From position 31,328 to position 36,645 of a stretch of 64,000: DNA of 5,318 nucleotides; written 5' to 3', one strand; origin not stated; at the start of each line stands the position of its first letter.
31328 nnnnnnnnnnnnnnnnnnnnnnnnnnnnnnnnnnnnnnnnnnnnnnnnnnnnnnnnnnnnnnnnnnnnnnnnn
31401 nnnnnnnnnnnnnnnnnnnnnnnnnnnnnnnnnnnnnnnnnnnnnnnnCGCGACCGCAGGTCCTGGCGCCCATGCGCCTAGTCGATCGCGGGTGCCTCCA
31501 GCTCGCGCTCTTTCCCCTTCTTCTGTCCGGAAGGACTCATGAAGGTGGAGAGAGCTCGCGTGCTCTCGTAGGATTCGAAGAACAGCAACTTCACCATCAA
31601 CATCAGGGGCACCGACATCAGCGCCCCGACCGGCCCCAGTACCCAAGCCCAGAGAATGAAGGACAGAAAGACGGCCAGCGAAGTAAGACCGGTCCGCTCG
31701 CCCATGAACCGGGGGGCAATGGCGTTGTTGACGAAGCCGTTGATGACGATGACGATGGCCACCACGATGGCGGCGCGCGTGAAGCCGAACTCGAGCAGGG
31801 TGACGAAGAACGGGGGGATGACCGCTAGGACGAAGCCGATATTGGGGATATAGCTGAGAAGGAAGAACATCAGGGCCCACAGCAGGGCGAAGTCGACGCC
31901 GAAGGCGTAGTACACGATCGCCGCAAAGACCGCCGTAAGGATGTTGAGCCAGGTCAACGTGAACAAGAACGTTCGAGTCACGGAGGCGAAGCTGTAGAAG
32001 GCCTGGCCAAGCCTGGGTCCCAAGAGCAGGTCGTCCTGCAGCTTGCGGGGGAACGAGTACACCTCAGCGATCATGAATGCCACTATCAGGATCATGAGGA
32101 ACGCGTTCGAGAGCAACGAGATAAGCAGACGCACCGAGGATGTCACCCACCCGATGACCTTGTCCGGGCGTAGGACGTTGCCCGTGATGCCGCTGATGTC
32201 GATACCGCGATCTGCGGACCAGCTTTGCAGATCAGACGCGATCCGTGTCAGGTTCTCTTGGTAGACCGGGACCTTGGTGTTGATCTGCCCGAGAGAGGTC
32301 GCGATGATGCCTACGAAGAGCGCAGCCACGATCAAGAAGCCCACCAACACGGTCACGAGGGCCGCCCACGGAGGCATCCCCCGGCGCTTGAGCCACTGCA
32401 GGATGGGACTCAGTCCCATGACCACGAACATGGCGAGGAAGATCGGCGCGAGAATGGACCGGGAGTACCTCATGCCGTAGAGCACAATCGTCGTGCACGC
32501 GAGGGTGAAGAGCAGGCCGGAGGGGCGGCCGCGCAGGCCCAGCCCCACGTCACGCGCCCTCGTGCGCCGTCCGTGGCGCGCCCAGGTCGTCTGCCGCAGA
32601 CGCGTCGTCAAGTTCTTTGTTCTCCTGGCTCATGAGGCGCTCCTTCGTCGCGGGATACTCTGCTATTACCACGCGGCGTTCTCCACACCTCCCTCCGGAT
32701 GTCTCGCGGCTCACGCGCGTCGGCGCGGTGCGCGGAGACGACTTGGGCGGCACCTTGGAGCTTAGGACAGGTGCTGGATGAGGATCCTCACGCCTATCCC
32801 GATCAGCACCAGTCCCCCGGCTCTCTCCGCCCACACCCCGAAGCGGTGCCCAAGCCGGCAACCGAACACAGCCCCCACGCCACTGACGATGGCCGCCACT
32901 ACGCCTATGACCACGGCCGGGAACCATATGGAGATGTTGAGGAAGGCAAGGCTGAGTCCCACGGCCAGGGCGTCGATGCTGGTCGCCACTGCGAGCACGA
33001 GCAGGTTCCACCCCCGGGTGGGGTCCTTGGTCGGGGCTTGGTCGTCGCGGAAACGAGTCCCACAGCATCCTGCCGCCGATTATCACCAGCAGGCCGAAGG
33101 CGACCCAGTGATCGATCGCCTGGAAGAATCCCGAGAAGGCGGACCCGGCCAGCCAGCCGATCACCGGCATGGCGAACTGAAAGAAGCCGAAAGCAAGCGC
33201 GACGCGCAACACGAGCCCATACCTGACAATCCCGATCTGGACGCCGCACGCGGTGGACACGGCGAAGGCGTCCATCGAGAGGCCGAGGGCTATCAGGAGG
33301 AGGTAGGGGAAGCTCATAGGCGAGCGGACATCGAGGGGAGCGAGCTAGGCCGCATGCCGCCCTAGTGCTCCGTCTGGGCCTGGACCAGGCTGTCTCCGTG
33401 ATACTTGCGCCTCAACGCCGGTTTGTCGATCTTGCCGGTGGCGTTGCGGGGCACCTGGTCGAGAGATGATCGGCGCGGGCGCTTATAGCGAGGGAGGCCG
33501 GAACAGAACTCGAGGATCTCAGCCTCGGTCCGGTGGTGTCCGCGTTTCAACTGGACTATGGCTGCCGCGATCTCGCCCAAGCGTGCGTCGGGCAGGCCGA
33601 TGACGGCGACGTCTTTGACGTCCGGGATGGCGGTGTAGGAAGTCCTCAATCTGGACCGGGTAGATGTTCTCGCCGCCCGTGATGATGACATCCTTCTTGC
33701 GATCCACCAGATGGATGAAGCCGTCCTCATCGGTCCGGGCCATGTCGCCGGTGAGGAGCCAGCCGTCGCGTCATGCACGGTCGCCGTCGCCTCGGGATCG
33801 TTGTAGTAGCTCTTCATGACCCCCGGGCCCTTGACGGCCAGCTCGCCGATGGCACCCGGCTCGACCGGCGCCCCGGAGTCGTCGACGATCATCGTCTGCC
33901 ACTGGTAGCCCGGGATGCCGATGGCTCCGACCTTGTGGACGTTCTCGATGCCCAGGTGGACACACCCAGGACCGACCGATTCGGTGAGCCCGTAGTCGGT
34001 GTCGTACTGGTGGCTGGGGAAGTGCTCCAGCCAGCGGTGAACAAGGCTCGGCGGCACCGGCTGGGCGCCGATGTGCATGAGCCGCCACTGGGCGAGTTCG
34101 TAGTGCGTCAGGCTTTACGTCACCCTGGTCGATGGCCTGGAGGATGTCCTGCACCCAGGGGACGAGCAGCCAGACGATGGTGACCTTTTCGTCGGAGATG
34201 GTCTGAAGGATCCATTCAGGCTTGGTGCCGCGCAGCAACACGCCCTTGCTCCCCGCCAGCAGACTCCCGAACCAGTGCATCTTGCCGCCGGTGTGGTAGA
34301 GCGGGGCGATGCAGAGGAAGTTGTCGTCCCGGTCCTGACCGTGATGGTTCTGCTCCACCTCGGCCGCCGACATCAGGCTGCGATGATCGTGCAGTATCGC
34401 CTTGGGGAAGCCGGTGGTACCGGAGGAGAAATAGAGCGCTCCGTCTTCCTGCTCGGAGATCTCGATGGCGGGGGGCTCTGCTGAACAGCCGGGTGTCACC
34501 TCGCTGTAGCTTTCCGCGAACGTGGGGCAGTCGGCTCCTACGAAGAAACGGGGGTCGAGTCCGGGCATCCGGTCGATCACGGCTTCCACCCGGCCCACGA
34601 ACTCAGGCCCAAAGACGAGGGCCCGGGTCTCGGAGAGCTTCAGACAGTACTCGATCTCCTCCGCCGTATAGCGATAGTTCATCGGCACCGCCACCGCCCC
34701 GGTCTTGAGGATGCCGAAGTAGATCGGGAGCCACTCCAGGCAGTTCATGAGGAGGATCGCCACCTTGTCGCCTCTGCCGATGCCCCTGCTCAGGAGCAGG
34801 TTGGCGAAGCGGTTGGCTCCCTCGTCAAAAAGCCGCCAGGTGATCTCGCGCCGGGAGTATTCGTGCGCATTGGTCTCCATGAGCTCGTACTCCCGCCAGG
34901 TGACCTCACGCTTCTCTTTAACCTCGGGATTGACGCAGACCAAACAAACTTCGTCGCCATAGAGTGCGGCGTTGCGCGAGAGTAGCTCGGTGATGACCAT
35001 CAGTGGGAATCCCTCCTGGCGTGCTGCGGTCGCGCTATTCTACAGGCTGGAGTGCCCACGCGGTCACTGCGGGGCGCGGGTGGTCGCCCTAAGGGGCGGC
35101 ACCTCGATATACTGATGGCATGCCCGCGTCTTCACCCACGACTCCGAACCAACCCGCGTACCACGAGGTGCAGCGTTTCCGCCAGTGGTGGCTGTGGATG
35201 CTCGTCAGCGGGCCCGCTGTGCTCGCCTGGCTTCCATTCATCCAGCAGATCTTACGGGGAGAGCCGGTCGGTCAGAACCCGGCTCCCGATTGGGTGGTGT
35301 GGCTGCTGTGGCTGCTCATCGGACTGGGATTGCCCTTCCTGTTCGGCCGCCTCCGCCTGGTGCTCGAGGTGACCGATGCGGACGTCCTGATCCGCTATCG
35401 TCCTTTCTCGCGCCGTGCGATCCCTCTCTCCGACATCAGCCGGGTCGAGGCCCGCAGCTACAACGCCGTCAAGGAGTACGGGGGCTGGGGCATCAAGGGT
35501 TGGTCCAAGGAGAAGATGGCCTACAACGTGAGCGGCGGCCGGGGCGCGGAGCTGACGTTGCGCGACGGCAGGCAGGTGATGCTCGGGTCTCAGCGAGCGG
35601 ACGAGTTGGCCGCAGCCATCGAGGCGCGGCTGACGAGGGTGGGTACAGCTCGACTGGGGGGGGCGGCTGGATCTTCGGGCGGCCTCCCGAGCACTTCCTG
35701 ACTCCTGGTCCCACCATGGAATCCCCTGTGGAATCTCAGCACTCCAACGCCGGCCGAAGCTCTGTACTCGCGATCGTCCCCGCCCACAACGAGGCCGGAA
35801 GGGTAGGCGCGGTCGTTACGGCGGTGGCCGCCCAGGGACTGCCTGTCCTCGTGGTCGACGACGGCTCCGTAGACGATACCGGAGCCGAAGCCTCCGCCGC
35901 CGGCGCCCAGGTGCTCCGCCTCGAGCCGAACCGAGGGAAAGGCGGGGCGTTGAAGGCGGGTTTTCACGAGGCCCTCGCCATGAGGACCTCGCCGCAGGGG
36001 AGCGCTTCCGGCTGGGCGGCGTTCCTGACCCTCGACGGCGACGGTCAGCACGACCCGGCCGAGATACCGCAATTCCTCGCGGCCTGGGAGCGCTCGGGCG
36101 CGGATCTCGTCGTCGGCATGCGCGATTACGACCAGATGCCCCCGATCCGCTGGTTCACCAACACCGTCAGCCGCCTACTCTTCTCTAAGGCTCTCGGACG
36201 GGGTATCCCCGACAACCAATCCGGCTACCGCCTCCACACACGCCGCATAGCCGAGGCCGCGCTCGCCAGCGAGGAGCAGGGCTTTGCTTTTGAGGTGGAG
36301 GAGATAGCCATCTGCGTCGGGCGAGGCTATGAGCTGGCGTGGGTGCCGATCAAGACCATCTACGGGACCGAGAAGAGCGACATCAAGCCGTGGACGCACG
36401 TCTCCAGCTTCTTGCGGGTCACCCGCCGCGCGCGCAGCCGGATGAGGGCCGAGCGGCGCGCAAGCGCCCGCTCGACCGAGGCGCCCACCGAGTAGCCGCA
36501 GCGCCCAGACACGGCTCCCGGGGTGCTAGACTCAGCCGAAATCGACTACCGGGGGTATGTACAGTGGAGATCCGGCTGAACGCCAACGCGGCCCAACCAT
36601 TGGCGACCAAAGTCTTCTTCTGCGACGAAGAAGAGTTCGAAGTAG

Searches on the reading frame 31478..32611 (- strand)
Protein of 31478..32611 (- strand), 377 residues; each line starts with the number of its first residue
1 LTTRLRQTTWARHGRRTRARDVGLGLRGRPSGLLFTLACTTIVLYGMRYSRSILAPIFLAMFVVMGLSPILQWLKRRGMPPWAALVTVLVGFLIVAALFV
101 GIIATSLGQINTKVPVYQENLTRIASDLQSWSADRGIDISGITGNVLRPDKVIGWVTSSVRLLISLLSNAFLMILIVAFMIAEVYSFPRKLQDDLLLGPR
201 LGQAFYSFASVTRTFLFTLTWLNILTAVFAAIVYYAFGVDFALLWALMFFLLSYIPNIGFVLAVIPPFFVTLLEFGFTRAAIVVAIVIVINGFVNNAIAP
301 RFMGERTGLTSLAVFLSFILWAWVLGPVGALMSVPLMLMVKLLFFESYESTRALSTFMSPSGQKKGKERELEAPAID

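Call 3: search_protein_families(library=pfam, proteins=[window:31478-32611:-], max_evalue=0.01)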
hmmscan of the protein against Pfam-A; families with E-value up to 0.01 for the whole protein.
window:31478-32611:- (377 aa): 1 family
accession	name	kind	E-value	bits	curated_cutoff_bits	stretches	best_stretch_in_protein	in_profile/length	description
PF01594.21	AI-2E_transport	-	1.8e-44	152.7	34.3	1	35-341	5-320/327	AI-2E family transporter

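Call 4: search_protein_families(library=ncbifam, proteins=[window:31478-32611:-], max_evalue=0.01)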
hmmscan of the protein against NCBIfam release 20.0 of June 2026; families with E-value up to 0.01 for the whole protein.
window:31478-32611:- (377 aa): 3 families
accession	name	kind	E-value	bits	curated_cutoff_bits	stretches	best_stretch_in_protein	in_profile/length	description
NF008930.0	PRK12287.1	subfamily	5e-55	187.5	318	1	35-352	15-332/344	AI-2E family transporter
NF045801.1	efflux_ABUW_0982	equivalog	5.6e-09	35.4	675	2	222-352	216-351/392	chloramphenicol efflux transporter CxpE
TIGR02872.1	spore_ytvI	equivalog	7.9e-06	25.5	198.15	1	34-342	3-334/341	sporulation integral membrane protein YtvI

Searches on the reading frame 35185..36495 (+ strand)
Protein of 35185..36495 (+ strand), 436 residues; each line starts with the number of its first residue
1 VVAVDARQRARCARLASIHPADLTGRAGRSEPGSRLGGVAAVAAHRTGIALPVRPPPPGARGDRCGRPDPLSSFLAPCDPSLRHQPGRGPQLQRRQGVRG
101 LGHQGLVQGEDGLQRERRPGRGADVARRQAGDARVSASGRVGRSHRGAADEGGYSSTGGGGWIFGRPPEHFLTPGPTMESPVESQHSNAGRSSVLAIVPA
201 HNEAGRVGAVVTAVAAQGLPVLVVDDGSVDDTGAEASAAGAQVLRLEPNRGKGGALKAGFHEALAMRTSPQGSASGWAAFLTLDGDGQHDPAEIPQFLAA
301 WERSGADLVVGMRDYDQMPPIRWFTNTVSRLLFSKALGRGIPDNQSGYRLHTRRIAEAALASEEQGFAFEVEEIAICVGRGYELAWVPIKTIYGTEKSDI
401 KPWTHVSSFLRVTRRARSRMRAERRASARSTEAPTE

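Call 14: search_protein_families(library=pfam, proteins=[window:35185-36495:+], max_evalue=0.001)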
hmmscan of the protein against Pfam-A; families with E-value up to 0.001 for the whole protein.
window:35185-36495:+ (436 aa): 1 family
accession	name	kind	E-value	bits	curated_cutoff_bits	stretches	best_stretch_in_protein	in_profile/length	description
PF00535.33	Glycos_transf_2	-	4.5e-20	72.7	23.3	1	197-353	3-161/168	Glycosyl transferase family 2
